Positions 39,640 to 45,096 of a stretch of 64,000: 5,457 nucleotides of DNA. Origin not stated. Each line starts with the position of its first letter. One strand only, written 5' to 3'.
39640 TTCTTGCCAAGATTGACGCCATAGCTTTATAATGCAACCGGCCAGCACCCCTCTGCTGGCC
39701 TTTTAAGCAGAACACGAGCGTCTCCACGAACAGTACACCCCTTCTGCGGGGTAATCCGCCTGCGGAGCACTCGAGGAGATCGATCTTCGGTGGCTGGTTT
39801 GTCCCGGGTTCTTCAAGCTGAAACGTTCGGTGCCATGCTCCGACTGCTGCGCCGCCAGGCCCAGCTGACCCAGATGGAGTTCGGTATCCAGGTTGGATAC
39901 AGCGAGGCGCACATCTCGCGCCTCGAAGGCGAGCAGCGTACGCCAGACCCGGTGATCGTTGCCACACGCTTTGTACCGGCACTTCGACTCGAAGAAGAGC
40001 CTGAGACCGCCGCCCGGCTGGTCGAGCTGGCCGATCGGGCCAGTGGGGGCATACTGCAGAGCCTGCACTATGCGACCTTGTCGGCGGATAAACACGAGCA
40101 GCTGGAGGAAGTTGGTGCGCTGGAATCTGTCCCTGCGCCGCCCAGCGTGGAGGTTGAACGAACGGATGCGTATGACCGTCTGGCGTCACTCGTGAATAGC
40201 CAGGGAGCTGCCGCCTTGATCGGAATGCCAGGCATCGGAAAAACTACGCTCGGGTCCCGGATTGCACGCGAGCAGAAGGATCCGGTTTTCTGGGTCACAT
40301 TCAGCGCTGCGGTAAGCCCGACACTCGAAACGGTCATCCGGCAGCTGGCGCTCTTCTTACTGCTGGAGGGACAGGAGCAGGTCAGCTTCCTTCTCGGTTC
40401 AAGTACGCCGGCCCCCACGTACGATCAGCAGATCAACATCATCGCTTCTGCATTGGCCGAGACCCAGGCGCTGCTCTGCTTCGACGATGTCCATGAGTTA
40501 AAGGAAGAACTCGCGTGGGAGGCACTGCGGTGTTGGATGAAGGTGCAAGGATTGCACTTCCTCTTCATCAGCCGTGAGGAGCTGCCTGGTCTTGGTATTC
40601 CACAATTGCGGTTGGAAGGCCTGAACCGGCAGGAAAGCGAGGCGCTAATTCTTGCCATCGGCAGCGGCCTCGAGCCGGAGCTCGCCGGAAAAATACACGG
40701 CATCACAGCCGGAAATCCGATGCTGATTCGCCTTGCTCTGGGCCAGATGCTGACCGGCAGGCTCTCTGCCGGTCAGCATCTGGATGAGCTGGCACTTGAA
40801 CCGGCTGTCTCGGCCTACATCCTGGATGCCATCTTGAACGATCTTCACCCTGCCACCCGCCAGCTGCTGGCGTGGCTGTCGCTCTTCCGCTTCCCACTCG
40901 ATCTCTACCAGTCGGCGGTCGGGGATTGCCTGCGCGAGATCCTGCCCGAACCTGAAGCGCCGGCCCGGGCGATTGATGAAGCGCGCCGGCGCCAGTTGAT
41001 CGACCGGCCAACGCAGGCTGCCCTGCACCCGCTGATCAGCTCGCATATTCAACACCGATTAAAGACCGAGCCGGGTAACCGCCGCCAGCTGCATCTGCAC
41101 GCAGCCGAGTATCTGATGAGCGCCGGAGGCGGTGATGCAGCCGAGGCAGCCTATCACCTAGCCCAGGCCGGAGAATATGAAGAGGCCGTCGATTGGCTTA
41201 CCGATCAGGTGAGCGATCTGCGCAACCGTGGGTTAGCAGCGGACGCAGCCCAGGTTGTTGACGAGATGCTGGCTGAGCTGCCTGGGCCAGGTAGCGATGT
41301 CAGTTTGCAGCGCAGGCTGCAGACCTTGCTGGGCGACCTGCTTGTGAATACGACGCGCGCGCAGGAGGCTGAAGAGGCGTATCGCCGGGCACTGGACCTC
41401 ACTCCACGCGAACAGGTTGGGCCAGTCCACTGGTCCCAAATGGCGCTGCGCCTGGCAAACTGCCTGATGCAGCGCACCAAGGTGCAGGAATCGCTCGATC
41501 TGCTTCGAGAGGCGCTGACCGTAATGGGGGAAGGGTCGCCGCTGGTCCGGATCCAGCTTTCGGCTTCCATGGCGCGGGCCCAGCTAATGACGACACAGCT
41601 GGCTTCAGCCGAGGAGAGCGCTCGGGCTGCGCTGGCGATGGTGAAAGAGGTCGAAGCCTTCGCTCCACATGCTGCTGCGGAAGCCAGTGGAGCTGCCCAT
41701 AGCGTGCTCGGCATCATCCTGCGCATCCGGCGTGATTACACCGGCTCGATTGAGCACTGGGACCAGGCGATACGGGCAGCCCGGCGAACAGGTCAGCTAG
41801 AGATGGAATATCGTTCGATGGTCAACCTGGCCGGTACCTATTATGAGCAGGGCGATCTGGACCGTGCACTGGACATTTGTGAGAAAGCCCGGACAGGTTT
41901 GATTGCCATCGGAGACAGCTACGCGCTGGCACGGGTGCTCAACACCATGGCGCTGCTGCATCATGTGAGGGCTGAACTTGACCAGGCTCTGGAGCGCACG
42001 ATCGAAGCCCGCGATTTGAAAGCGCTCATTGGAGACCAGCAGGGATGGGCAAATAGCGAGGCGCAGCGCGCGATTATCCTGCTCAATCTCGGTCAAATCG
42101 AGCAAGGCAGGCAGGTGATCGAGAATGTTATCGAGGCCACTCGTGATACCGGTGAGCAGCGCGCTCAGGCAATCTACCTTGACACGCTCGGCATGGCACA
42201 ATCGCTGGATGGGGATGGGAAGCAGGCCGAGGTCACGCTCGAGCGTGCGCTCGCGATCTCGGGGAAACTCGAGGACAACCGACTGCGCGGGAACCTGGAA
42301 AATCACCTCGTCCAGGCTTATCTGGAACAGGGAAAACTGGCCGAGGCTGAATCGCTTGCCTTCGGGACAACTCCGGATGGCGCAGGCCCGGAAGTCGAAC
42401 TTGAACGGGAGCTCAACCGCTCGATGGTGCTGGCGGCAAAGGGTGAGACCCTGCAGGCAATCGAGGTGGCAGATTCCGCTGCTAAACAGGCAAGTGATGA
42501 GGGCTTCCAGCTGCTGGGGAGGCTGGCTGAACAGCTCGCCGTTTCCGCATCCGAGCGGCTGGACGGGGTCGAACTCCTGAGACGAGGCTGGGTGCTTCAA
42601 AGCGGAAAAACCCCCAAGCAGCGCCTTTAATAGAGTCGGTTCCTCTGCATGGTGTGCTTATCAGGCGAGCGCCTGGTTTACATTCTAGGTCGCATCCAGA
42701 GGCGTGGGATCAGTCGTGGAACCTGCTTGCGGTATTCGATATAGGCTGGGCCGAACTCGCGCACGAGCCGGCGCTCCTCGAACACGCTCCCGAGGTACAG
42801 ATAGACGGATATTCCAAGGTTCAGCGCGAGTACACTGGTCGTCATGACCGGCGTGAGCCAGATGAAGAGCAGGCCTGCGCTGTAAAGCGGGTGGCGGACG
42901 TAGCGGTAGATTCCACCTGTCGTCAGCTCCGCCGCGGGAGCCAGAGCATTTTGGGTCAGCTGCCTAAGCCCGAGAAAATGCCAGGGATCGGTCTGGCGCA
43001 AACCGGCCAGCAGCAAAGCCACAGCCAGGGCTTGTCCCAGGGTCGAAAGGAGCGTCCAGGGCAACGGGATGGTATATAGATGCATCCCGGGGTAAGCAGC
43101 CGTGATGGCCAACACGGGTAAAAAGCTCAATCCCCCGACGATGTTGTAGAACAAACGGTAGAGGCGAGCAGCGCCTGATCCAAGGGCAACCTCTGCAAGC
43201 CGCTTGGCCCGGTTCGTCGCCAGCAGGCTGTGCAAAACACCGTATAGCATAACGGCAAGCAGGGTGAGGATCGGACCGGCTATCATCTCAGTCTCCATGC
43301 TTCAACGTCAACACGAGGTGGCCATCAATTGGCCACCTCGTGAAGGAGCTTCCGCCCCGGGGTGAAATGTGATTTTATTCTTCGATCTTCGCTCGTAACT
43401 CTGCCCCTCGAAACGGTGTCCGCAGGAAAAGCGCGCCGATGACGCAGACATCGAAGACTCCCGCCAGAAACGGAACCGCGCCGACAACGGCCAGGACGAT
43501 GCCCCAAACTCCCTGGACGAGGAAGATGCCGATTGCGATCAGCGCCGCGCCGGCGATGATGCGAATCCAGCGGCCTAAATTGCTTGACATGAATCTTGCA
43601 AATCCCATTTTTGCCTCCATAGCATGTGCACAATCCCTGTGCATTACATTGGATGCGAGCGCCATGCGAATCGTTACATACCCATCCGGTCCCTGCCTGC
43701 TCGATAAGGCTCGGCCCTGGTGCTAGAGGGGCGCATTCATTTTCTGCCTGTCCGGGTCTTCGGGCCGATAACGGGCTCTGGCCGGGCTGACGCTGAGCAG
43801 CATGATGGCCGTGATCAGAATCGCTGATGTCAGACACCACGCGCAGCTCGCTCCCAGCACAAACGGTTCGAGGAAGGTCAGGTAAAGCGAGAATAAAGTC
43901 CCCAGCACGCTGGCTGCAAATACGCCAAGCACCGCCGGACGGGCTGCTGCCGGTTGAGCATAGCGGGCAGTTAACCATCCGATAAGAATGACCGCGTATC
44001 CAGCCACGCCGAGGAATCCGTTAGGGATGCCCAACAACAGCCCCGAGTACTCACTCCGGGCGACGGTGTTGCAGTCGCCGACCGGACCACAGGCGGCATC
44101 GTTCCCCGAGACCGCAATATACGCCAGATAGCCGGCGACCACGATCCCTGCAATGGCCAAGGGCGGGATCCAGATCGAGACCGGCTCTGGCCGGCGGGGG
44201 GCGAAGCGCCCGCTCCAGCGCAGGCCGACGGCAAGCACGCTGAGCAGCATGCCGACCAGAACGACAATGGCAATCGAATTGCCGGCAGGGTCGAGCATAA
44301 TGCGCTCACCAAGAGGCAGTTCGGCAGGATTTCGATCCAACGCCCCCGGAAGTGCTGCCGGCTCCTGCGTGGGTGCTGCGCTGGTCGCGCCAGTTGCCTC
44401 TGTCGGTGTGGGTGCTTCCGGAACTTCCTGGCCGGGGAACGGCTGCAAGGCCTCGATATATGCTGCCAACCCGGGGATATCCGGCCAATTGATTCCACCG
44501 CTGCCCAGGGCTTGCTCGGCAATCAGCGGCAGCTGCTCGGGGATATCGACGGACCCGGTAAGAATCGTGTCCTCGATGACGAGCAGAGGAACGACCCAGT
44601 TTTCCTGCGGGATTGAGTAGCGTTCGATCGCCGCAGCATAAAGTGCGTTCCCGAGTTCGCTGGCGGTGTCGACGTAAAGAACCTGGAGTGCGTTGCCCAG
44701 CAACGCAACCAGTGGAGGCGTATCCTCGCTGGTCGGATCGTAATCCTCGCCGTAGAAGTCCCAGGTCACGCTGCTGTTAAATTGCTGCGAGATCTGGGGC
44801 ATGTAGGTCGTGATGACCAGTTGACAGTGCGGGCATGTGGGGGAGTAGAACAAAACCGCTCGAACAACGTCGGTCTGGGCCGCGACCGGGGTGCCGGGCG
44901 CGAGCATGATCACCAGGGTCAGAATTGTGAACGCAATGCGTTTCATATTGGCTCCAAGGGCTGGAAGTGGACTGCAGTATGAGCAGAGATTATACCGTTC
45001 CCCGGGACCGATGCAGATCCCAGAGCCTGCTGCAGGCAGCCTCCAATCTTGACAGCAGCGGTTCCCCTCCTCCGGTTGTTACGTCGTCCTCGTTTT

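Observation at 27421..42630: Candidate undescribed surface system: an all-exported 9-gene cluster facing an XRE-NTPase-TPR regulator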

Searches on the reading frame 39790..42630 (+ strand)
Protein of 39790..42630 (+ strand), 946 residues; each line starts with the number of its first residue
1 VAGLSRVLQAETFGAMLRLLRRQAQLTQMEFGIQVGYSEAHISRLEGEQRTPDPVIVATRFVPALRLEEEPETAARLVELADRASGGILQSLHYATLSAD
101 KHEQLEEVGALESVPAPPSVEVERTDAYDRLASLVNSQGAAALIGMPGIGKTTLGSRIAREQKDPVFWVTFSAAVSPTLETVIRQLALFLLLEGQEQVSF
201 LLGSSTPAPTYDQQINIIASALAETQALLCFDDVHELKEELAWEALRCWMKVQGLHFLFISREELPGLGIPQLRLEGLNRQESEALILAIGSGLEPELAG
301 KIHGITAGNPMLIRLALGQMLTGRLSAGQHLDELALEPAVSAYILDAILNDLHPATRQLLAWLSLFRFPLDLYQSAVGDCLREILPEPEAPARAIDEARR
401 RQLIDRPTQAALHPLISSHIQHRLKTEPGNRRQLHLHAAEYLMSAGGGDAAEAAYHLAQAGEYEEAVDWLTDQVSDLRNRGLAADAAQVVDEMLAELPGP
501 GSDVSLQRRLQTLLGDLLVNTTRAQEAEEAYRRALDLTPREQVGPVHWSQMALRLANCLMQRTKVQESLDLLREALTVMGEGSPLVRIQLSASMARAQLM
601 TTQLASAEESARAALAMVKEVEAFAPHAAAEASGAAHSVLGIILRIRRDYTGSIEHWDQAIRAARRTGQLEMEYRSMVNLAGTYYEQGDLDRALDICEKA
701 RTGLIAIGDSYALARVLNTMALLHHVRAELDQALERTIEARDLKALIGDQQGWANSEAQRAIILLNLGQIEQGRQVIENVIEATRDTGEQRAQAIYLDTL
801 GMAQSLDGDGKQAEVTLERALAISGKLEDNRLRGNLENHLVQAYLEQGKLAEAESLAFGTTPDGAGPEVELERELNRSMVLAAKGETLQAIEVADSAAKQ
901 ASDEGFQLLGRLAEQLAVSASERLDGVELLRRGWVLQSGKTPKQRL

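Call 4: search_protein_families(library=pfam, max_evalue=0.1, proteins=[window:39790-42630:+])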
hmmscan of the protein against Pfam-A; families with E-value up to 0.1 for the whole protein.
window:39790-42630:+ (946 aa): 25 families
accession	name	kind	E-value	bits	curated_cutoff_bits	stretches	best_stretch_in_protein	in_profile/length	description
PF13424.12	TPR_12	-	9.8e-20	71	30.1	5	636-701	5-72/77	Tetratricopeptide repeat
PF07719.23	TPR_2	-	2.7e-13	49.4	27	1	513-540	6-33/34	Tetratricopeptide repeat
PF17874.7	TPR_MalT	-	1.6e-11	44.5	45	2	596-857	7-263/336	MalT-like TPR region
PF00515.34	TPR_1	-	3.6e-10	39.6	27.8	1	678-700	5-27/34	Tetratricopeptide repeat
PF13401.12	AAA_22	-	2.4e-09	38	27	1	137-265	4-126/130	AAA domain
PF13560.12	HTH_31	-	5.9e-09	36.6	27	1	13-67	2-56/64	Helix-turn-helix domain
PF13181.12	TPR_8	-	1.6e-08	34.5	25.7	1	511-539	4-32/34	Tetratricopeptide repeat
PF13374.12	TPR_10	-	1.7e-07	31.5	27.5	1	676-700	4-28/42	Tetratricopeptide repeat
PF13176.12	TPR_7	-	3.2e-07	30.3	27.9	0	677-699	2-24/36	Tetratricopeptide repeat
PF00931.28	NB-ARC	-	1.8e-06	27.8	23.5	1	136-263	16-137/248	NB-ARC domain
PF13432.12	TPR_16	-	2.3e-06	28.4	32.7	2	647-700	10-57/65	Tetratricopeptide repeat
PF12895.13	ANAPC3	-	0.00014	22.5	27.2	0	657-717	5-66/82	Anaphase-promoting complex, cyclosome, subunit 3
PF13191.12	AAA_16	-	0.00035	21.5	32.6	1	124-251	5-157/167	AAA ATPase domain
PF00004.35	AAA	-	0.00098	20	21.2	1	143-206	3-38/131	ATPase family associated with various cellular activities (AAA)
PF20720.3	nSTAND3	-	0.0016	18.6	27.2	1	124-162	3-41/155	Novel STAND NTPase 3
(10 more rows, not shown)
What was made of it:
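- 39790..42630 (+): Divergent regulator: XRE-type HTH, then a P-loop NTPase (Walker A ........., Walker B LLCFDD), then TPR. This is a STAND/MalT-like architecture. Pfam HTH_31, AAA_22, NB-ARC and TPR_12 are above their cut-offs; TPR_MalT scores 44.5 against a cut-off of 45 (call 4).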

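Call 5: search_protein_families(library=ncbifam, max_evalue=0.1, proteins=[window:39790-42630:+])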
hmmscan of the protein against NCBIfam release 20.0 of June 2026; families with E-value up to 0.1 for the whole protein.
window:39790-42630:+ (946 aa): 14 families
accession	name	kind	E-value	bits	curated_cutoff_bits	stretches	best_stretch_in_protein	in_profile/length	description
NF053617.1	SARPRegAfsRStmc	equivalog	1.2e-09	36.7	1430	2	706-854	728-876/986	SARP-family global regulator AfsR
NF053720.1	NsdA_fam_reg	subfamily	4.4e-09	36.3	75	2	656-837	223-411/432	NsdA family TPR-like regulatory protein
NF003420.0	PRK04841.1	equivalog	4.8e-09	34.8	537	1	148-534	42-435/903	HTH-type transcriptional regulator MalT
NF041717.1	HaaA_phane_TPR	equivalog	2.4e-07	29.3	1125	1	643-832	521-710/882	cyclophane-containing RiPP biosynthesis TPR protein HaaT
NF053520.1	HK_Porph_FimS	equivalog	2.8e-06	25.9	600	1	634-834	124-324/618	sensor histidine kinase FimS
TIGR03070.1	couple_hipB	subfamily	0.0028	17.6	71.65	1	12-51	2-41/58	type II toxin-antitoxin system Y4mF family antitoxin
NF040667.1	hom_kin_desulfo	exception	0.0031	17.4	197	1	142-162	4-24/163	homoserine kinase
NF047371.1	FlcA_CTERM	equivalog_domain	0.0052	15.3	300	1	505-701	310-500/646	periplasmic flagellar collar protein FlcA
TIGR02521.1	type_IV_pilW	equivalog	0.0055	16.3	154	1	669-855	26-190/234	type IV pilus biogenesis/stability protein PilW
TIGR02640.1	gas_vesic_GvpN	equivalog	0.0076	15.8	266.8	1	128-170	11-53/262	gas vesicle protein GvpN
NF047507.1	TPR_BatC_Lepto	exception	0.025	14.1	175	0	766-839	70-138/214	TPR repeat-containing protein BatC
NF058541.1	SusR_regulator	equivalog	0.029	13.6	480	1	607-703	177-270/515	SusR family glycan utilization regulator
NF007271.0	PRK09726.1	equivalog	0.051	13.6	79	0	11-48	11-48/88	type II toxin-antitoxin system antitoxin HipB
NF003229.0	PRK04195.1-5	equivalog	0.077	11.7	280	0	138-166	44-72/413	replication factor C large subunit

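Call 52: search_protein_families(library=padloc, max_evalue=0.001, proteins=[window:39790-42630:+])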
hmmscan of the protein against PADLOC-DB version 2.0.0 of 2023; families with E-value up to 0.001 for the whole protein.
window:39790-42630:+ (946 aa): 2 families
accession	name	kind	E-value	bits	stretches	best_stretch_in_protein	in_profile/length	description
PDLC02926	HTH_VI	-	6.6e-05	21.1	1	13-54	2-43/92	-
PDLC03654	REase_III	-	0.00046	16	1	688-785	547-645/1154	Type III restriction enzyme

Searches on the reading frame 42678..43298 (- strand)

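Call 39: search_protein_families(library=pfam, max_evalue=0.001, proteins=[window:42678-43298:-])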
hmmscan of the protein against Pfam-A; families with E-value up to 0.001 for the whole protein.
window:42678-43298:- (206 aa): 2 families
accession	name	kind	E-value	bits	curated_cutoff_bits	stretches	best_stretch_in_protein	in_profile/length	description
PF04191.18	PEMT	-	8.4e-07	29.8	25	1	123-183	40-103/105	Phospholipid methyltransferase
PF04140.19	ICMT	-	0.00036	21.3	24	1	120-166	30-72/95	Isoprenylcysteine carboxyl methyltransferase (ICMT) family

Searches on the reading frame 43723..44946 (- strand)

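Call 39: search_protein_families(library=pfam, max_evalue=0.001, proteins=[window:43723-44946:-])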
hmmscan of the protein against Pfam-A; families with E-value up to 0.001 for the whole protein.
window:43723-44946:- (407 aa): 1 family
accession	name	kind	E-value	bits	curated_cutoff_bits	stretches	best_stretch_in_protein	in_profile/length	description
PF07884.19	VKOR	-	1.7e-21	77.2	27.5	1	263-385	6-133/134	Vitamin K epoxide reductase family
